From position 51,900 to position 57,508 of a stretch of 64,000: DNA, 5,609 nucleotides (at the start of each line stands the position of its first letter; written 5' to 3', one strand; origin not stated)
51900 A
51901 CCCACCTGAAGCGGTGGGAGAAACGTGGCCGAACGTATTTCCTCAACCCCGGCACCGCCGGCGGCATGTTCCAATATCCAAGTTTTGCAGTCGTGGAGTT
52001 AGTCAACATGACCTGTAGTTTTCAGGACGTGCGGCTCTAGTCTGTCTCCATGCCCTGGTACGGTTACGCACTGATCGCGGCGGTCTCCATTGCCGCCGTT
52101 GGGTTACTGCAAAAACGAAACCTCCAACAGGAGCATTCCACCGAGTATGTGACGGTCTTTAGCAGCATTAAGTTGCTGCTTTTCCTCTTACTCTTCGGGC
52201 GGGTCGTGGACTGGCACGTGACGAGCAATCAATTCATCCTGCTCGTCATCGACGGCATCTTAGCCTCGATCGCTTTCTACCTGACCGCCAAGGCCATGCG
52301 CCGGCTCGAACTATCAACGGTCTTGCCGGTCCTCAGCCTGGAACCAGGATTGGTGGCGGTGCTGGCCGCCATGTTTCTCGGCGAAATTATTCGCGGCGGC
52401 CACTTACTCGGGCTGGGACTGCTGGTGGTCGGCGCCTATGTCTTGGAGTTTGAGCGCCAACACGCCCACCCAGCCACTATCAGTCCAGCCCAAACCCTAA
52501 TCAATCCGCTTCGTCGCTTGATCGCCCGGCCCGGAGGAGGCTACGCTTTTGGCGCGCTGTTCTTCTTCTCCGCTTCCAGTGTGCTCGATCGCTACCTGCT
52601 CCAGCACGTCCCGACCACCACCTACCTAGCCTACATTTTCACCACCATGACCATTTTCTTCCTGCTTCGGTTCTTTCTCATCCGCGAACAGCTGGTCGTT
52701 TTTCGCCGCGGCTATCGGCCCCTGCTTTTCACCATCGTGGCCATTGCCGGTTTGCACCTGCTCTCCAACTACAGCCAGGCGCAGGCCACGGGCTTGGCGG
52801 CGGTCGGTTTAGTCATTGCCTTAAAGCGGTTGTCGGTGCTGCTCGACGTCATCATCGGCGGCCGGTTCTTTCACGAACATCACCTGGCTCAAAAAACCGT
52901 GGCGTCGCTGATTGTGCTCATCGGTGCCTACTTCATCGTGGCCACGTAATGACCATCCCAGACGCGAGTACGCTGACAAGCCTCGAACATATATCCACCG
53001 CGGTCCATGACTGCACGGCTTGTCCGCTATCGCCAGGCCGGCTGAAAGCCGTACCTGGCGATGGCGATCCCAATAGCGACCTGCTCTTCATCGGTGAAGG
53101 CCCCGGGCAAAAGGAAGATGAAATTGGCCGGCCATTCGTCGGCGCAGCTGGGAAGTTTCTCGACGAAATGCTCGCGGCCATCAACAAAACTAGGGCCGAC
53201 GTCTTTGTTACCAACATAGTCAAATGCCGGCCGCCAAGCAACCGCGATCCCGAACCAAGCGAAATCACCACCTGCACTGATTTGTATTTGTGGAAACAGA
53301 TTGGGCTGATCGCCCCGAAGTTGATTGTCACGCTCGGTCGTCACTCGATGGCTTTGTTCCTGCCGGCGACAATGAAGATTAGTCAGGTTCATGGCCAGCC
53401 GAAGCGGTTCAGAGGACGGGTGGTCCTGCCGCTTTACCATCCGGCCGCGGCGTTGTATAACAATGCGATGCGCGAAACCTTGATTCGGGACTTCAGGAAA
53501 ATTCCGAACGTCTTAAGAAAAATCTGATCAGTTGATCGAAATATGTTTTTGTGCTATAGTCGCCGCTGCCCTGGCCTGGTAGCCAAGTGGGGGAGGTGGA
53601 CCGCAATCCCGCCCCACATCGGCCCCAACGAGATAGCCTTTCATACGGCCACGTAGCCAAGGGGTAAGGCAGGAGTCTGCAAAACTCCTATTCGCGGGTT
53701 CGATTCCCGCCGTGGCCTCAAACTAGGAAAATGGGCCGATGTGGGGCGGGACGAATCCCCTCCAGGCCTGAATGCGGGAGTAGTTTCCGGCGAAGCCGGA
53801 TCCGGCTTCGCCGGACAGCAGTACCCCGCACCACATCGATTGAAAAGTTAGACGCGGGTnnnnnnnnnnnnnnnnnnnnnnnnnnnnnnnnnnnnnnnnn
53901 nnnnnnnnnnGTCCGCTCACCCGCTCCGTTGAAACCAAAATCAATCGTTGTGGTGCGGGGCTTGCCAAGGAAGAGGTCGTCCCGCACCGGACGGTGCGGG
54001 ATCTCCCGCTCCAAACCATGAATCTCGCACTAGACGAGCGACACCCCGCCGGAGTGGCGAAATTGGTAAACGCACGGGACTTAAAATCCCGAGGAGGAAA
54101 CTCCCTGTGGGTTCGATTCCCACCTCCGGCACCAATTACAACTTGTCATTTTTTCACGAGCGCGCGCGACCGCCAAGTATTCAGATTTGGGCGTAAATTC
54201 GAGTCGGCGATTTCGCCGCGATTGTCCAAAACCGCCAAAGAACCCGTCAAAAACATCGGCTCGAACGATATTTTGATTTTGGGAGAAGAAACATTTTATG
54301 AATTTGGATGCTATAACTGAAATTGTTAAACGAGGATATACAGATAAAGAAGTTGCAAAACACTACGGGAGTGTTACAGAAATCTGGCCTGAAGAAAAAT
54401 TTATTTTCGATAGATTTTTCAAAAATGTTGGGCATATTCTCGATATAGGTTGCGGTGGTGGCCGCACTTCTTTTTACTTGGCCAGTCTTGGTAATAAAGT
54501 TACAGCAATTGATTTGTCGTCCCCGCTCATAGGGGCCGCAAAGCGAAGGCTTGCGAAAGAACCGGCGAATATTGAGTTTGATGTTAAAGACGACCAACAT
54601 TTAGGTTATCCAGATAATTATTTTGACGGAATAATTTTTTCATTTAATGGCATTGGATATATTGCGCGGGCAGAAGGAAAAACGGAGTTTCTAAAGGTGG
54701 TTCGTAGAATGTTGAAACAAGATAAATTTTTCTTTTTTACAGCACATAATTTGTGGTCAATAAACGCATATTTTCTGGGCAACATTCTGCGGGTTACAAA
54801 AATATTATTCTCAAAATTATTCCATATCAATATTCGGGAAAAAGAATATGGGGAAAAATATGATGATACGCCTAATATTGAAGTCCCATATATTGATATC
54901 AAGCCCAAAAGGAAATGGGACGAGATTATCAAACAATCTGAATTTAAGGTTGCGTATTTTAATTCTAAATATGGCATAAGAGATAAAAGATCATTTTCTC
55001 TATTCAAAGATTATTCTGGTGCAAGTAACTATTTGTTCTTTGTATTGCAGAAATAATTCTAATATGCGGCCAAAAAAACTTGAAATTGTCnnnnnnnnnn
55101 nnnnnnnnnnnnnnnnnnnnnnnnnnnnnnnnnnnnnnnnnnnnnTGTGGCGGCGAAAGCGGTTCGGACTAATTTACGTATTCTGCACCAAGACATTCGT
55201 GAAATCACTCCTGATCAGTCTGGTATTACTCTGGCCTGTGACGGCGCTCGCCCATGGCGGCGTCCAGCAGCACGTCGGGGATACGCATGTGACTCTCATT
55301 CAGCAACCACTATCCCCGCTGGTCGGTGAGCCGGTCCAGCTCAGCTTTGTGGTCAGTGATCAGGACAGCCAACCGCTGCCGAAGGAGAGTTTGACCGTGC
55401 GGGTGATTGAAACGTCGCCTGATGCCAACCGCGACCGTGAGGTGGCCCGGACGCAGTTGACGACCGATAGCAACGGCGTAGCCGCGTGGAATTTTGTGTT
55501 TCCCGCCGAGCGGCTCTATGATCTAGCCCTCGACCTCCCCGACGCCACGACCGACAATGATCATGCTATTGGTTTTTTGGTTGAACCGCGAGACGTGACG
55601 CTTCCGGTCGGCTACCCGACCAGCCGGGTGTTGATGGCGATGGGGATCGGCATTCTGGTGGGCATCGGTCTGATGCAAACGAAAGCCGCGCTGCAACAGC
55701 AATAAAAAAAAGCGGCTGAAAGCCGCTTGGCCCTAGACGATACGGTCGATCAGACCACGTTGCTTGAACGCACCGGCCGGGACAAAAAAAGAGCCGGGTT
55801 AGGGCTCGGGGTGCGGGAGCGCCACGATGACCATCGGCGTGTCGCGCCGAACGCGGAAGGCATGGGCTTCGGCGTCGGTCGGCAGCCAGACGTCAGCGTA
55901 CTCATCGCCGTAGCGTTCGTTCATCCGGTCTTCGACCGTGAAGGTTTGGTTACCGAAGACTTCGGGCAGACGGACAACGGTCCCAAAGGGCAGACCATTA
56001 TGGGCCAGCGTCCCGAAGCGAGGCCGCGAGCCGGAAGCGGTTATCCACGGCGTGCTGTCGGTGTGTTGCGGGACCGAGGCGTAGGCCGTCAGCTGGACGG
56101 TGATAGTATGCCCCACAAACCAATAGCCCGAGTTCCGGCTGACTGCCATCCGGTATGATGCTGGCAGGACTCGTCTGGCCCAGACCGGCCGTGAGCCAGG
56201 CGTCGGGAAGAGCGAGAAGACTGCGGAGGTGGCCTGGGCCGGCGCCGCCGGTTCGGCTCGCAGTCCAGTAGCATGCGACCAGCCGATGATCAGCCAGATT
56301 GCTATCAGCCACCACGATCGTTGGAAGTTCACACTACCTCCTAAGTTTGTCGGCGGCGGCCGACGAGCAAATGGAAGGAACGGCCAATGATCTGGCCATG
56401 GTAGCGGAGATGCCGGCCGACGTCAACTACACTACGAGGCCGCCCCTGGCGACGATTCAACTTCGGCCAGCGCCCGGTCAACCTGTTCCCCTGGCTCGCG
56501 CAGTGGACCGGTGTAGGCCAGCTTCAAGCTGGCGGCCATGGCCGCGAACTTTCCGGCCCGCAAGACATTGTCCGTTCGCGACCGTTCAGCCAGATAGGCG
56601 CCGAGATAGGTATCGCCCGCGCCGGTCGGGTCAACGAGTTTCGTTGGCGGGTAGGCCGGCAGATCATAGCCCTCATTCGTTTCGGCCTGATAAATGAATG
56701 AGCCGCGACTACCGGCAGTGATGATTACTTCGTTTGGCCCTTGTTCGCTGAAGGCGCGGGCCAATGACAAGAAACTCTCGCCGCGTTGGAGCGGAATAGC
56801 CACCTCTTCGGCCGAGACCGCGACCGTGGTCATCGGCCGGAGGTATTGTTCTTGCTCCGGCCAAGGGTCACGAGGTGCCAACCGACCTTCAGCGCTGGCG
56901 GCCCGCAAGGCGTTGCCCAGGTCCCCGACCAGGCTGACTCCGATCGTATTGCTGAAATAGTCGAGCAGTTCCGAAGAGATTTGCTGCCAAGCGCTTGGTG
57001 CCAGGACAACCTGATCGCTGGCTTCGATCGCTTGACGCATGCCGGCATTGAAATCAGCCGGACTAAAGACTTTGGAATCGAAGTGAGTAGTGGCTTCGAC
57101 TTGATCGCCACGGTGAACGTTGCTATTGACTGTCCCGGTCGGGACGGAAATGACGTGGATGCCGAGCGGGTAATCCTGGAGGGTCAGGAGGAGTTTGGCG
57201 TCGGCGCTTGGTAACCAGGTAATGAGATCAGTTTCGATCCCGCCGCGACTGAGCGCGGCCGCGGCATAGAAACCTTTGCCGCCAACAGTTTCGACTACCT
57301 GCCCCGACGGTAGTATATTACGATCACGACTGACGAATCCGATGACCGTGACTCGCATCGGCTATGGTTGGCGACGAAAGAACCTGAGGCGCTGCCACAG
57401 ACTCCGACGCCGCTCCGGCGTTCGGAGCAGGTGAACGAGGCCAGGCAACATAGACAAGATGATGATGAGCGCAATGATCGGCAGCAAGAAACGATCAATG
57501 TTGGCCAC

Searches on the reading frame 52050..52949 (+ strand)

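Call 23: search_protein_families(library=pfam, proteins=[window:52050-52949:+], max_evalue=0.00001)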
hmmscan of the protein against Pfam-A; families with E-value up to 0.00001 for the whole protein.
window:52050-52949:+ (299 aa): 1 family
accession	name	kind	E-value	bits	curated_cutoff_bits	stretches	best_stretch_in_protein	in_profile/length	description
PF00892.27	EamA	-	1.1e-20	74.8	28.2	2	2-132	2-133/135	EamA-like transporter family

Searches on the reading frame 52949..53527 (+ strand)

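Call 24: search_protein_families(library=pfam, proteins=[window:52949-53527:+], max_evalue=0.00001)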
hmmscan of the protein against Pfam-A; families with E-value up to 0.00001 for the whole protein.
window:52949-53527:+ (192 aa): 1 family
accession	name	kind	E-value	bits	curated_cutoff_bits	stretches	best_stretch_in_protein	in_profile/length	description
PF03167.25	UDG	-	2.2e-34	119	24.3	1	36-175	1-129/141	Uracil DNA glycosylase superfamily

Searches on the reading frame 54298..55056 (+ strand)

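Call 24: search_protein_families(library=pfam, proteins=[window:54298-55056:+], max_evalue=0.00001)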
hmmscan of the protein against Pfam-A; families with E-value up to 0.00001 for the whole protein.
window:54298-55056:+ (252 aa): 6 families
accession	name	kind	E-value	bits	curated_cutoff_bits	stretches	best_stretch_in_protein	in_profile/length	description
PF13649.12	Methyltransf_25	-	5.3e-18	65.9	27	1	47-141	1-95/97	Methyltransferase domain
PF08241.18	Methyltransf_11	-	2.2e-15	57.5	21.2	1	48-147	1-95/95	Methyltransferase domain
PF13847.12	Methyltransf_31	-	4.6e-12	46.3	27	1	46-151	6-113/145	Methyltransferase domain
PF08242.18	Methyltransf_12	-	3.6e-11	44.1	30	1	48-141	1-94/98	Methyltransferase domain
PF13489.12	Methyltransf_23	-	1.8e-07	31.4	27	1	40-151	16-120/164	Methyltransferase domain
PF03848.20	TehB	-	1.7e-06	28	20.4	1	45-102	32-90/193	Tellurite resistance protein TehB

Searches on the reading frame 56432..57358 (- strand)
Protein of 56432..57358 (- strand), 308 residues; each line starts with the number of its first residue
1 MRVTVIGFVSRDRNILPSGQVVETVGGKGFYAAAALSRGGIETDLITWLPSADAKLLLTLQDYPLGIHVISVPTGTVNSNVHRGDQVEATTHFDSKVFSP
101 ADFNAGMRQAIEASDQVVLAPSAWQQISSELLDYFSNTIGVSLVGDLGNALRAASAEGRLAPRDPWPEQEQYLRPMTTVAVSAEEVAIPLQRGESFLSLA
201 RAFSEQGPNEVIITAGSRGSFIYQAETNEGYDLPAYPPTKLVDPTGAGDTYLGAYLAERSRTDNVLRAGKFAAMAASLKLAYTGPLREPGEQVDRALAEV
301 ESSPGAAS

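Call 24: search_protein_families(library=pfam, proteins=[window:56432-57358:-], max_evalue=0.00001)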
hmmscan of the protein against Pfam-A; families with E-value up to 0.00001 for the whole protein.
window:56432-57358:- (308 aa): 1 family
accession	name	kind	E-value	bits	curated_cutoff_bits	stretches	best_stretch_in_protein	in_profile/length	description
PF00294.29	PfkB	-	2.6e-20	73.4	25.8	1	17-285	27-295/302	pfkB family carbohydrate kinase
